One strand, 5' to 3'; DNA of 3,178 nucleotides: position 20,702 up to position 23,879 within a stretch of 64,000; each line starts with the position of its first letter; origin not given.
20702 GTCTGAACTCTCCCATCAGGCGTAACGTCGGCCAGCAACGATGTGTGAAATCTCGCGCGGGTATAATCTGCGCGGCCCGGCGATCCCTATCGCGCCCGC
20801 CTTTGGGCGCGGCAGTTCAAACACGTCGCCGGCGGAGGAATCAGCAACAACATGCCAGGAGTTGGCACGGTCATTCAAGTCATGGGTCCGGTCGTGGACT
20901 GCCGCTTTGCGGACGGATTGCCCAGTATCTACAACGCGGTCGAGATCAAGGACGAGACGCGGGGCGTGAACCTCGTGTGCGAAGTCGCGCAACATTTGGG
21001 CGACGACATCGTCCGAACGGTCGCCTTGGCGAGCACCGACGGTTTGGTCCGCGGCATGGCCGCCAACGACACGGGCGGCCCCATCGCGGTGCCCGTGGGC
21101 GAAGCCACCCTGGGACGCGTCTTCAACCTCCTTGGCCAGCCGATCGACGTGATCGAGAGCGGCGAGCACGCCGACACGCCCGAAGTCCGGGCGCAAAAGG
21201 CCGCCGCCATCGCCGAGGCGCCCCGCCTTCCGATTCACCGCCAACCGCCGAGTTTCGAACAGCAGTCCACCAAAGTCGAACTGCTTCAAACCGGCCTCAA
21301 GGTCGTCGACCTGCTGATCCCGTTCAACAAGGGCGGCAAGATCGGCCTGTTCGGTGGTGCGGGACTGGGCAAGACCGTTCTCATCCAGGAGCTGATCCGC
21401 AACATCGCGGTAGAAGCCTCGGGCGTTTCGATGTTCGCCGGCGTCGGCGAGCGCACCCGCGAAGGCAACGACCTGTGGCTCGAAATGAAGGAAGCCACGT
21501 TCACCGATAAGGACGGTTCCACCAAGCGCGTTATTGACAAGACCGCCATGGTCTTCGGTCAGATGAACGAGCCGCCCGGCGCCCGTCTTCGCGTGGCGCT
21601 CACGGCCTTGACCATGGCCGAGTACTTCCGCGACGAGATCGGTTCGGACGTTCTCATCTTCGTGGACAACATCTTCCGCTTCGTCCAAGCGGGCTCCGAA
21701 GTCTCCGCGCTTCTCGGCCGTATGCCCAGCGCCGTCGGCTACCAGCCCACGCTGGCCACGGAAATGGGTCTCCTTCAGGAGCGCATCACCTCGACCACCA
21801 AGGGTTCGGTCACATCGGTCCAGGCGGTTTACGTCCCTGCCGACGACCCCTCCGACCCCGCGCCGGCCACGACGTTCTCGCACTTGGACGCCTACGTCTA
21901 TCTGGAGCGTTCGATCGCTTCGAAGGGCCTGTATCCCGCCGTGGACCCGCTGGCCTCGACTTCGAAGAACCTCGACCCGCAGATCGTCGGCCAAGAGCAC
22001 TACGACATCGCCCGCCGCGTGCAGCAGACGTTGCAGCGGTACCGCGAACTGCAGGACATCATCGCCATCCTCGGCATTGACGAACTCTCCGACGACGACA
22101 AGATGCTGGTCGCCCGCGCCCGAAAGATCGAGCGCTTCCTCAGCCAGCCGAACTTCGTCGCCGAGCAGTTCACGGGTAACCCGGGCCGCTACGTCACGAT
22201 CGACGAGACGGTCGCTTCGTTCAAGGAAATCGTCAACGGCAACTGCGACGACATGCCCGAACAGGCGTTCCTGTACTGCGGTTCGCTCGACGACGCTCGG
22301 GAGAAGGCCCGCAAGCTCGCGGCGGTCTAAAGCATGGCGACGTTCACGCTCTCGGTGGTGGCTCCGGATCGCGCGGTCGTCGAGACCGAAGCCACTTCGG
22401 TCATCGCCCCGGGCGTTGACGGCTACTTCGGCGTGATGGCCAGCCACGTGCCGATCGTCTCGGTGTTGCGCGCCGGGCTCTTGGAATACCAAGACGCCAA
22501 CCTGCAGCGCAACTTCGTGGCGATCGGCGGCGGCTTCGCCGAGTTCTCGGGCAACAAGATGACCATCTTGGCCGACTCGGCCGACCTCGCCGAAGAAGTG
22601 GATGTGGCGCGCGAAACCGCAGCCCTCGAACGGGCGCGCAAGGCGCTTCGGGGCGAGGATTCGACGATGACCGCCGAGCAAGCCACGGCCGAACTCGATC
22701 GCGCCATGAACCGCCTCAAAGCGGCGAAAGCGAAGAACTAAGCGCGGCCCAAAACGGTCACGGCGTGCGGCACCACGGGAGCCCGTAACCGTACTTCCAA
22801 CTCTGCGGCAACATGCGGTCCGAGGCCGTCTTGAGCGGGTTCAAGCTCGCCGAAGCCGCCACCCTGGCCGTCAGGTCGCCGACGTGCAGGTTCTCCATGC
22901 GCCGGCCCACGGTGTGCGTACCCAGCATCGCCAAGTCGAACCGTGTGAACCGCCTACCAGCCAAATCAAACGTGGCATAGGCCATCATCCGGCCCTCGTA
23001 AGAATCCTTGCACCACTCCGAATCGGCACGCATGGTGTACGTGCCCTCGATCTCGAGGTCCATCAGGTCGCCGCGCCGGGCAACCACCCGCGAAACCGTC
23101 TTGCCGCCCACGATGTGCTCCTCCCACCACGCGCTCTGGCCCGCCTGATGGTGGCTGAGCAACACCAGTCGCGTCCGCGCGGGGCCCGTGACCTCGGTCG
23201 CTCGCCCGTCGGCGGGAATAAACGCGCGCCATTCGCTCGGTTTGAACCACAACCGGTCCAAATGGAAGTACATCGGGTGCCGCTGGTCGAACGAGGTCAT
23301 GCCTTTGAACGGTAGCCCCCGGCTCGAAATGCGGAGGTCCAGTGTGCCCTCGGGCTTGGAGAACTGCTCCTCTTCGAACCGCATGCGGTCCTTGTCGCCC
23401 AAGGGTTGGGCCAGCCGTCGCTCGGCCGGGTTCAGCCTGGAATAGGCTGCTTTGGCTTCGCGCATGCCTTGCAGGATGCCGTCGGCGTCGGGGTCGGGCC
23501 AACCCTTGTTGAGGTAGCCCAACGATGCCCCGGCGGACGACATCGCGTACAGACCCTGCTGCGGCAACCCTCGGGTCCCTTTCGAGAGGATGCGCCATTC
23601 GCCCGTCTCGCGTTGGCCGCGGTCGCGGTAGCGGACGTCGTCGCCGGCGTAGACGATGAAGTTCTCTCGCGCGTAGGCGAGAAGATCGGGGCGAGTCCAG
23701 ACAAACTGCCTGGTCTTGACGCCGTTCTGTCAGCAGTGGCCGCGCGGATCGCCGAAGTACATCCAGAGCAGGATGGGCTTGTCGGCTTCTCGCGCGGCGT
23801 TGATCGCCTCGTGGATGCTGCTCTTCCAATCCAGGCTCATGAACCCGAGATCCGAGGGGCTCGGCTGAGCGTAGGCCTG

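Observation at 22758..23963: In-frame TGA at the redox-motif position of a secreted thioredoxin-fold protein: candidate Cys-Sec selenoprotein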

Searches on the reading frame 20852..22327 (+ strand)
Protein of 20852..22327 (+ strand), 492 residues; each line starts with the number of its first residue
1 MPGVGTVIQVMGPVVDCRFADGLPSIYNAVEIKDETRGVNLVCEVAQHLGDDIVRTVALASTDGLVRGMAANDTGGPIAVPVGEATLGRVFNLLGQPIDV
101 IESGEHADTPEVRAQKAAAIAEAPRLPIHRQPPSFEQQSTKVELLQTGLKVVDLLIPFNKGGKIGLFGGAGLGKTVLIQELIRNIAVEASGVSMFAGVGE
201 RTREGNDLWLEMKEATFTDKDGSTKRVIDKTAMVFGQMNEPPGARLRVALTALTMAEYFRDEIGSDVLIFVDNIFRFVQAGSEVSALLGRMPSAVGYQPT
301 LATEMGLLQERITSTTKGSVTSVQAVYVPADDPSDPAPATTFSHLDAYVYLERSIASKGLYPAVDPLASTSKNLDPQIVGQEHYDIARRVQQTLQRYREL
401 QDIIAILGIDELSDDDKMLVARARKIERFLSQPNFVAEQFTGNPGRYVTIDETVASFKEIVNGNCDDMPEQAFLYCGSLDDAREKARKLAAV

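Call 37: list_cluster_members(proteins=[window:20852-22327:+, window:22758-23567:-, window:23733-23963:-, window:26424-28316:-])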
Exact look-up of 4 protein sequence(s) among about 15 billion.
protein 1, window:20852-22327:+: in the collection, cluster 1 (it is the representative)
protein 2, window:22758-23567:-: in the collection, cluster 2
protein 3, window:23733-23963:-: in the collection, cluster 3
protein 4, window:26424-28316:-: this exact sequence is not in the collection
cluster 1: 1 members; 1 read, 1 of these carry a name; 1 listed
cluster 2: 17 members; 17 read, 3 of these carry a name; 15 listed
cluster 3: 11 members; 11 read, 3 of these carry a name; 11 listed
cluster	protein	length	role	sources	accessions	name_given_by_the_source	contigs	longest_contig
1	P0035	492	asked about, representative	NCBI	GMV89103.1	MAG: ATP synthase subunit beta [Chthonomonas sp.]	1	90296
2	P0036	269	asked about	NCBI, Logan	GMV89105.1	MAG: hypothetical protein AMXMBFR81_20360 [Chthonomonas sp.]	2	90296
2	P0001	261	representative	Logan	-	-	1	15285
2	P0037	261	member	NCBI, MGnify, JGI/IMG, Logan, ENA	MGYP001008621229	CR=1 FL=1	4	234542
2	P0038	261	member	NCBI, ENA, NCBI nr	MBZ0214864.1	MAG: hypothetical protein K8H99_13770 [Nitrospirae bacterium] | hypothetical protein [Fimbriimonadaceae bacterium]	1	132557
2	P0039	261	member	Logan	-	-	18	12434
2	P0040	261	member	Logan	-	-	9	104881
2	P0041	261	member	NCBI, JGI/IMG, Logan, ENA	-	-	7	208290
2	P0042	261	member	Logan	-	-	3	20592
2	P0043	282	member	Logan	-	-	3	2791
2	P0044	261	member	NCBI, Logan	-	-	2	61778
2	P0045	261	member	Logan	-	-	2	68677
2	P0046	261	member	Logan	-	-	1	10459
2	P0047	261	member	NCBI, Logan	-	-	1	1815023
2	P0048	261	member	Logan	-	-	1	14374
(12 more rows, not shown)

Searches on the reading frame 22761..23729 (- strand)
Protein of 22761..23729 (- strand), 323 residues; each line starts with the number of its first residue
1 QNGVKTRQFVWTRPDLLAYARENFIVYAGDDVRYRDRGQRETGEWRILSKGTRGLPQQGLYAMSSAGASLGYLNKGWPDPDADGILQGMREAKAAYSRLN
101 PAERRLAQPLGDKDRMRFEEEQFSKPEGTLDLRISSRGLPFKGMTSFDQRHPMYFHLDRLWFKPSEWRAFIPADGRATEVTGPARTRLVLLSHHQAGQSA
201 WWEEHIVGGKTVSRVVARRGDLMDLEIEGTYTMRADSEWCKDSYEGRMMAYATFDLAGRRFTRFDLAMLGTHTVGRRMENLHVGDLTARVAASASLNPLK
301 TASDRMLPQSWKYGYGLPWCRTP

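Call 113: predict_structure(alignment_id=A9)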
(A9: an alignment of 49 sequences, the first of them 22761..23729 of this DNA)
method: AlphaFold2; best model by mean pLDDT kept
length: 323 residues; sequences in the alignment: 49
mean_pLDDT: 90.6   pTM: 0.83
mean pLDDT of the five models: 90.6, 89.0, 88.8, 87.7, 87.0
residues with pLDDT >= 90: 231; 70-90: 76; 50-70: 11; < 50: 5
segments of 3 or more residues with pLDDT < 50: 1-5
pLDDT, mean of each block of 10 residues (from residue 1): 48 90 91 85 94 88 96 84 94 98 94 92 94 93 89 88 97 96 94 65 94 98 98 93 96 98 97 91 92 95 86 92 88
secondary structure, 60 per line:
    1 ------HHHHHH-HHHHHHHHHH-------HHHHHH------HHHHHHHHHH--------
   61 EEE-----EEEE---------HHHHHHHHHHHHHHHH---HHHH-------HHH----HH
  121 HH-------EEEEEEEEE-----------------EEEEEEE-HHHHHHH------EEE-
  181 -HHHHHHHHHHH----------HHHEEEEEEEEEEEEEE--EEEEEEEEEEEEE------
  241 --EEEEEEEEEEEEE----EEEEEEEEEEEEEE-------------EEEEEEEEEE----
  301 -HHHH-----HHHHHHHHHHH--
elements in order: H7-12 H14-23 H31-36 H43-52 E61-63 E69-72 H82-97 H101-104 H119-122 E130-138 E156-162 H164-170 E177-179 H182-192 E206-219 E222-234 E243-255 E260-273 E287-296 H302-305 H311-321

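Call 115: fold_search(model_id=the predicted structure, library=pdb)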
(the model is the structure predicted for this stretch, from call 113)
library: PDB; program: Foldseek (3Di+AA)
matches with E <= 10: 1078; with E <= 0.001: 0
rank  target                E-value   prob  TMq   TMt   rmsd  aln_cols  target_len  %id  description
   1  2ge4_MODEL_1_A        1.0e-02  0.35  0.18  0.29  14.0       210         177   10  High-resolution solution structure of outer membrane protein A transmembrane domain (released 2006-04-11)
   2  9bd1                  1.4e-02  0.33  0.19  0.09  16.8       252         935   10  beta/alpha1 region of ApoB 100 (released 2024-12-25)
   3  9oh5_A                1.8e-02  0.15  0.12  0.15  19.5       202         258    9  Cryo-EM structure of the assembled MS2 CPM58 VLP (released 2025-11-05)
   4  5uph_B                2.2e-02  0.28  0.21  0.21  18.0       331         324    7  Lipids bound lysosomal integral membrane protein 2 (released 2017-12-13)
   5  3h3q_A                2.7e-02  0.15  0.11  0.14  15.4       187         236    7  Crystal structure of the CERT START domain in complex with HPA-13 (released 2010-03-02)
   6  2e3o                  3.1e-02  0.15  0.12  0.16  15.5       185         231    6  Crystal structure of CERT START domain in complex with C16-ceramide (P212121) (released 2007-12-18)
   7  6iez                  3.5e-02  0.21  0.17  0.22  13.5       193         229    9  Crystal structure of CERT START domain in complex with compound B16 (released 2019-02-27)
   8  5zyi                  3.5e-02  0.15  0.17  0.21  17.9       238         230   12  Crystal structure of CERT START domain in complex with compound E16 (released 2019-02-27)
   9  3qra                  3.7e-02  0.15  0.13  0.23  18.4       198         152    7  The crystal structure of Ail, the attachment invasion locus protein of Yersinia pestis (released 2011-11-23)
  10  5zyj                  4.2e-02  0.21  0.17  0.22  13.0       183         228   11  Crystal structure of CERT START domain in complex with compound E16A (released 2019-02-27)
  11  5uph_A                5.0e-02  0.21  0.22  0.22  18.1       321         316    7  Lipids bound lysosomal integral membrane protein 2 (released 2017-12-13)
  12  6j81                  5.0e-02  0.08  0.12  0.15  17.8       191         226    8  Crystal structure of CERT START domain in complex with compound E14 (released 2019-02-27)
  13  5zyk                  6.0e-02  0.09  0.12  0.15  18.1       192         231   10  Crystal structure of CERT START domain in complex with compound E25 (released 2019-02-27)
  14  5jjd_B                6.8e-02  0.09  0.14  0.18  20.6       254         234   11  crystal structure of the ceramide transfer protein PH and START domain complex (released 2017-07-05)
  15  2e3s                  7.2e-02  0.13  0.13  0.17  16.4       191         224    9  Crystal structure of CERT START domain co-crystallized with C24-ceramide (P21) (released 2007-12-18)
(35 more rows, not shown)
